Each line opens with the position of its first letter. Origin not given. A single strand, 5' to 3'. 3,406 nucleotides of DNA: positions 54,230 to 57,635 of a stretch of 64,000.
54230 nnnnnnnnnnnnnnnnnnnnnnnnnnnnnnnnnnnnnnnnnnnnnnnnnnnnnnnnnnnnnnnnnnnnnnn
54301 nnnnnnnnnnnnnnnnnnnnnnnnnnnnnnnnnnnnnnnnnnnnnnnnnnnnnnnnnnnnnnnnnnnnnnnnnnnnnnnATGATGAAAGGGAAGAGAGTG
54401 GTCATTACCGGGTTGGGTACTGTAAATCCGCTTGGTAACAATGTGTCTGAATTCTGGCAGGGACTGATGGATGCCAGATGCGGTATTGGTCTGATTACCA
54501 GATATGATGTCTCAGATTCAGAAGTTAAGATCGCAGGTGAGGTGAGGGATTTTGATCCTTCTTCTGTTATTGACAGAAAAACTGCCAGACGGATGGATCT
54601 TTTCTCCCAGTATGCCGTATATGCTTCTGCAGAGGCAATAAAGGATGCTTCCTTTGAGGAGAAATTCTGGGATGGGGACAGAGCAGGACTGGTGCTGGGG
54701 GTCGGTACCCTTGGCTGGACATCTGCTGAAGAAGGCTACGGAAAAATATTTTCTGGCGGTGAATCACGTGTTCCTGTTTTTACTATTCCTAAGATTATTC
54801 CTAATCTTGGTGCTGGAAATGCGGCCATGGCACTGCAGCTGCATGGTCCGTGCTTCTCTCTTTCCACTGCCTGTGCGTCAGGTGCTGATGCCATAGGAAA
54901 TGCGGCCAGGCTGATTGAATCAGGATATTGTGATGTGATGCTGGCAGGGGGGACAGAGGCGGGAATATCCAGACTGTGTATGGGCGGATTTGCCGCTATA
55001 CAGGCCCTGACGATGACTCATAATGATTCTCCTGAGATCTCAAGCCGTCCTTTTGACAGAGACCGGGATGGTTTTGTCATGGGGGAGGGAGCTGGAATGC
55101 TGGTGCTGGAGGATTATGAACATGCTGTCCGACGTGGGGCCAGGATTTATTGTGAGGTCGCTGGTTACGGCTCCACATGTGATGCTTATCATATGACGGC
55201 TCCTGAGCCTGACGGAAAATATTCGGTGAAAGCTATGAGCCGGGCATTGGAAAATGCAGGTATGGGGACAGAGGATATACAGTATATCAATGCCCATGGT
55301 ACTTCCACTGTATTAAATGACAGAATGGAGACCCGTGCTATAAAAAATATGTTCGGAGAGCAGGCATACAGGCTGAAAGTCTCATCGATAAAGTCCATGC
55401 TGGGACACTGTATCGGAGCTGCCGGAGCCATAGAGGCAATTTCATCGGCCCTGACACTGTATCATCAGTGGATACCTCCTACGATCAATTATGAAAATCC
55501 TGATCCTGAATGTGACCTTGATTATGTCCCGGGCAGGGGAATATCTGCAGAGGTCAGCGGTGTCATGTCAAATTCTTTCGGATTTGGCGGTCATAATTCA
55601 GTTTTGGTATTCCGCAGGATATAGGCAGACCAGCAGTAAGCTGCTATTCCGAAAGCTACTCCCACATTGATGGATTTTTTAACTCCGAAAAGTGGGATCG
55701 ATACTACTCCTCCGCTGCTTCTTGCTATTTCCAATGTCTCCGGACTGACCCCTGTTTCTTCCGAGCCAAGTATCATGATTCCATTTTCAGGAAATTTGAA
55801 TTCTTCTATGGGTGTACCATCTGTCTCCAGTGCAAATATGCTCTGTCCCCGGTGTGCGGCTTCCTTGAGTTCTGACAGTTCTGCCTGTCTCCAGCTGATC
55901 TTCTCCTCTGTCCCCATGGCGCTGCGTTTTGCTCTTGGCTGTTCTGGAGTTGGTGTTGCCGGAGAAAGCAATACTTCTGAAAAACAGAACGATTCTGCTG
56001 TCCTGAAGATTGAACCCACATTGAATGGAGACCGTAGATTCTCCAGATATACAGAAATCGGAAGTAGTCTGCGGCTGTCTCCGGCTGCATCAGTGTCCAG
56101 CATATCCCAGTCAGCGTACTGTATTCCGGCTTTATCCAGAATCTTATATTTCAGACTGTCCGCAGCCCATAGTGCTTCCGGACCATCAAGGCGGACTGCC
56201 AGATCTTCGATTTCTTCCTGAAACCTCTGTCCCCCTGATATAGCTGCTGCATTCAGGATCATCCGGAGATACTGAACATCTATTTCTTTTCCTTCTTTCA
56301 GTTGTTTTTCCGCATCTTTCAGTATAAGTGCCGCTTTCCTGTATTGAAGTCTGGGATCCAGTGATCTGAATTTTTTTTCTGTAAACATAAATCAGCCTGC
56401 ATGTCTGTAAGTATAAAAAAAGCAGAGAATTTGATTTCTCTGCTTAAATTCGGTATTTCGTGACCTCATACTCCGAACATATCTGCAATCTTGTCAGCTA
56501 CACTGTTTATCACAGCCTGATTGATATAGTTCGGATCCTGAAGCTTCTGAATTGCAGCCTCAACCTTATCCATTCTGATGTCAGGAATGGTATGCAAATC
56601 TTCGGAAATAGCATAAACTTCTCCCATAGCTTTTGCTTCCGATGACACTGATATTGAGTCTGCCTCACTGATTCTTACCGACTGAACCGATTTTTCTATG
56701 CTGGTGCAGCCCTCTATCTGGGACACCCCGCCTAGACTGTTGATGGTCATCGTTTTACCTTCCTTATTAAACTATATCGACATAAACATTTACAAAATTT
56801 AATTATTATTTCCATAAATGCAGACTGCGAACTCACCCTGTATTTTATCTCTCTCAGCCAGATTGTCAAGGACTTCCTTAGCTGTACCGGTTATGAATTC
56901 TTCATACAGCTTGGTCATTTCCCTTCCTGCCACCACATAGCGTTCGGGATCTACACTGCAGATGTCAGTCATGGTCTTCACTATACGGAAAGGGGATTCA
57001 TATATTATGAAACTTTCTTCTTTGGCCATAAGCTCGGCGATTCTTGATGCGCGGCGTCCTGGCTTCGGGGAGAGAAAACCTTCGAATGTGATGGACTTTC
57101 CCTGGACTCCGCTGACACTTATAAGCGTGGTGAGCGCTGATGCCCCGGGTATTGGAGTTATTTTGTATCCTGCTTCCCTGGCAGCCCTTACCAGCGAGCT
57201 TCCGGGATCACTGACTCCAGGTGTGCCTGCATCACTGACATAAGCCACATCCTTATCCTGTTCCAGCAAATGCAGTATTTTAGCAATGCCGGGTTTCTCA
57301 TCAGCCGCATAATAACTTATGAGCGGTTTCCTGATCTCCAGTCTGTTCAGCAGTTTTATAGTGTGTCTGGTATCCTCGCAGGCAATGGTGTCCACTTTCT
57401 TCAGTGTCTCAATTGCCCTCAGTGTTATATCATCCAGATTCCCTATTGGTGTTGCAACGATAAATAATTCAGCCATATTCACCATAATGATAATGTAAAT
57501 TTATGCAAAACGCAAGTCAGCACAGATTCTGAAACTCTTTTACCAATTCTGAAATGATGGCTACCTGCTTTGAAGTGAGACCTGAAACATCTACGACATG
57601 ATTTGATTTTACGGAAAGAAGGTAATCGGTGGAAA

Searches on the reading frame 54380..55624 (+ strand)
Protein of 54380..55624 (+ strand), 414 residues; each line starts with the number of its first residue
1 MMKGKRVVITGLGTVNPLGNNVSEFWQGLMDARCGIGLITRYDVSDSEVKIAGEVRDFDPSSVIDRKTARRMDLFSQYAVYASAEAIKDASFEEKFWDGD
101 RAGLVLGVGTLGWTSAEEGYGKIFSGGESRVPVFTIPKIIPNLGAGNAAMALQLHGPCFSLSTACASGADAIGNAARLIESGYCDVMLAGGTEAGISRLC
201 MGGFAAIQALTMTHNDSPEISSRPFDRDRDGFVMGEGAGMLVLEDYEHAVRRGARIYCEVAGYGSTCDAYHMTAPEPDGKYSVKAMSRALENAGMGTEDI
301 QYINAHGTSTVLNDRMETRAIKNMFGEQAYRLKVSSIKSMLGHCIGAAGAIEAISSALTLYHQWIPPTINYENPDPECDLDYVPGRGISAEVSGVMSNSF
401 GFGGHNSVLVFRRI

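Call 10: search_protein_families(library=pfam, proteins=[window:54380-55624:+])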
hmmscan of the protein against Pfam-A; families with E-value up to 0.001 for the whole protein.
window:54380-55624:+ (414 aa): 3 families
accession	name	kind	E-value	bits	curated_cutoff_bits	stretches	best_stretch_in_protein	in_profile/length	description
PF00109.32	ketoacyl-synt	-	1.3e-51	176.1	20.8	1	5-249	2-252/252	Beta-ketoacyl synthase, N-terminal domain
PF02801.28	Ketoacyl-synt_C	-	2.3e-40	137.7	20.8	1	257-372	1-119/119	Beta-ketoacyl synthase, C-terminal domain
PF00108.29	Thiolase_N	-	2.3e-06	27.6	26.4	1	148-194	66-114/260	Thiolase, N-terminal domain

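Call 47: search_solved_structures(query=window:54380-55624:+, show_alignments=3, max_evalue=1e-40)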
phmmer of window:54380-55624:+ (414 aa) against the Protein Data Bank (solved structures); distinct sequences matched with E-value up to 1e-40: 72 (the best 60 are shown).
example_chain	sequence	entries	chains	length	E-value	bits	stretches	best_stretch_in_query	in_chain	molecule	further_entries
1e5m_A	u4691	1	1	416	4.7e-135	453.8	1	3-413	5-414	BETA KETOACYL ACYL CARRIER PROTEIN SYNTHASE II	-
4ls5_A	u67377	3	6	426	3.5e-127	427.8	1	2-413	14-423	3-oxoacyl-[acyl-carrier-protein] synthase 2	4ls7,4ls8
4ls6_A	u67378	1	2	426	4.7e-127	427.4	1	2-413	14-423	3-oxoacyl-[acyl-carrier-protein] synthase 2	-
1j3n_A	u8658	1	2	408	7.3e-127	426.8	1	5-414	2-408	3-oxoacyl-(acyl-carrier protein) synthase II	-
4qav_A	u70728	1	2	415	1.1e-122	413.1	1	3-413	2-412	3-oxoacyl-[acyl-carrier-protein] synthase 2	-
2gqd_A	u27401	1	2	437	1.9e-122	412.3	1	2-413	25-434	3-oxoacyl-[acyl-carrier-protein] synthase 2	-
4r8e_A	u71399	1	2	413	4.1e-122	411.1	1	3-414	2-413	3-oxoacyl-[acyl-carrier-protein] synthase 2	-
6okg_A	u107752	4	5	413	7.4e-121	407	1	3-414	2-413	3-oxoacyl-[acyl-carrier-protein] synthase 2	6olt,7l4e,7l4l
2gfw_A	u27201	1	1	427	1.1e-120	406.4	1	4-414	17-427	3-oxoacyl-[acyl-carrier-protein] synthase 2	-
3o04_A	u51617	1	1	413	1.2e-120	406.4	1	4-414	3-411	beta-keto-acyl carrier protein synthase II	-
1b3n_A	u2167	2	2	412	1.4e-120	406.1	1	5-414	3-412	PROTEIN (KETOACYL ACYL CARRIER PROTEIN SYNTHASE 2) | BETA-KETOACYL ACP SYNTHASE II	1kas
5sxo_A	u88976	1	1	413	3.1e-120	405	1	4-414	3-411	3-oxoacyl-[acyl-carrier-protein] synthase 2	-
2gfy_A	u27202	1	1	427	9.6e-120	403.4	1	4-414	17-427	3-oxoacyl-[acyl-carrier-protein] synthase 2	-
3hnz_A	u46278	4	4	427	2.2e-119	402.2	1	4-414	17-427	3-oxoacyl-[acyl-carrier-protein] synthase 2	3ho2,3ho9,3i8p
9lpl_A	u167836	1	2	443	3e-119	401.7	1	2-414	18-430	3-oxoacyl-[acyl-carrier-protein] synthase 2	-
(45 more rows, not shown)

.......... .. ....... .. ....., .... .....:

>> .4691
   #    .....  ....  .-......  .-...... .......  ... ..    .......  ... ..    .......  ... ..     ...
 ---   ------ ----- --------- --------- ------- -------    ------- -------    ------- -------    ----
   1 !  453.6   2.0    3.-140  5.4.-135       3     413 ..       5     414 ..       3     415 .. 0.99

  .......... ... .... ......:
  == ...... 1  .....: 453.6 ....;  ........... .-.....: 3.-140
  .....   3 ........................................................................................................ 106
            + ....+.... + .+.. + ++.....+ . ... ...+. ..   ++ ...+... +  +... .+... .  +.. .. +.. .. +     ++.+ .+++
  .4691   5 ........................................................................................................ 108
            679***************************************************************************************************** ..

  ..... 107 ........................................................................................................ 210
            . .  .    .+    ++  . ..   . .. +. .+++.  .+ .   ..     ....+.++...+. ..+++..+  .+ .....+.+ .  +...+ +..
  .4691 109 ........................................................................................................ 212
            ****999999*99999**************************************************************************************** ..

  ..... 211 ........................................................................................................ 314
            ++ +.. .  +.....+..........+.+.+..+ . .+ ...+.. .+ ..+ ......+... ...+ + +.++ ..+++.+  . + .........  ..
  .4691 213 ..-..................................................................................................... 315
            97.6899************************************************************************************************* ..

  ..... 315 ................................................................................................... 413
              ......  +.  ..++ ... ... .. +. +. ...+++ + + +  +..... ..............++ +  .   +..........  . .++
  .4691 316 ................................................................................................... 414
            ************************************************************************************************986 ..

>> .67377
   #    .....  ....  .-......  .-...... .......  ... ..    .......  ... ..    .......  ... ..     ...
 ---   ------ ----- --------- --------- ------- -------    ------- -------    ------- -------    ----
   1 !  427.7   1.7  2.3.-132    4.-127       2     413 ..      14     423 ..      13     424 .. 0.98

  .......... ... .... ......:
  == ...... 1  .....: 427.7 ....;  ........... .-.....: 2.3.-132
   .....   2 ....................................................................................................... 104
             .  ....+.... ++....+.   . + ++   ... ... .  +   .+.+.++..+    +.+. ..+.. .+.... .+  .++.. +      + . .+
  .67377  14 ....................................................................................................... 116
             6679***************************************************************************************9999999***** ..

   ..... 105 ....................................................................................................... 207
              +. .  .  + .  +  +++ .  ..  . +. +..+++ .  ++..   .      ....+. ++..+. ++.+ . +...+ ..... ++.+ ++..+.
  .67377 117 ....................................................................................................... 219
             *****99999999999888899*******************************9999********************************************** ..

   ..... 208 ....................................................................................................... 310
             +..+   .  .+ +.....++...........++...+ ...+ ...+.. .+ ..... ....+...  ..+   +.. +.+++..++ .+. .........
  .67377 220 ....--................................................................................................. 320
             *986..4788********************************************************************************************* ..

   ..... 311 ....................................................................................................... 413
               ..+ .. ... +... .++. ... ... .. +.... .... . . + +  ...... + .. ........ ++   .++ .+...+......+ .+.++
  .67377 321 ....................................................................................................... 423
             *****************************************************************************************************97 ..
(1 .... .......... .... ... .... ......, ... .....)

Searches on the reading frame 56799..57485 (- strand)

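Call 11: search_protein_families(library=pfam, proteins=[window:56799-57485:-])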
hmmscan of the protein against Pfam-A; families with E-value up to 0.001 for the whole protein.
window:56799-57485:- (228 aa): 1 family
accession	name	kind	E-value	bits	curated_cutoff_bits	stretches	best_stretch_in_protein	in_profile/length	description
PF00590.25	TP_methylase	-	4.8e-29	102.3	27.8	1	7-205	2-211/212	Tetrapyrrole (Corrin/Porphyrin) Methylases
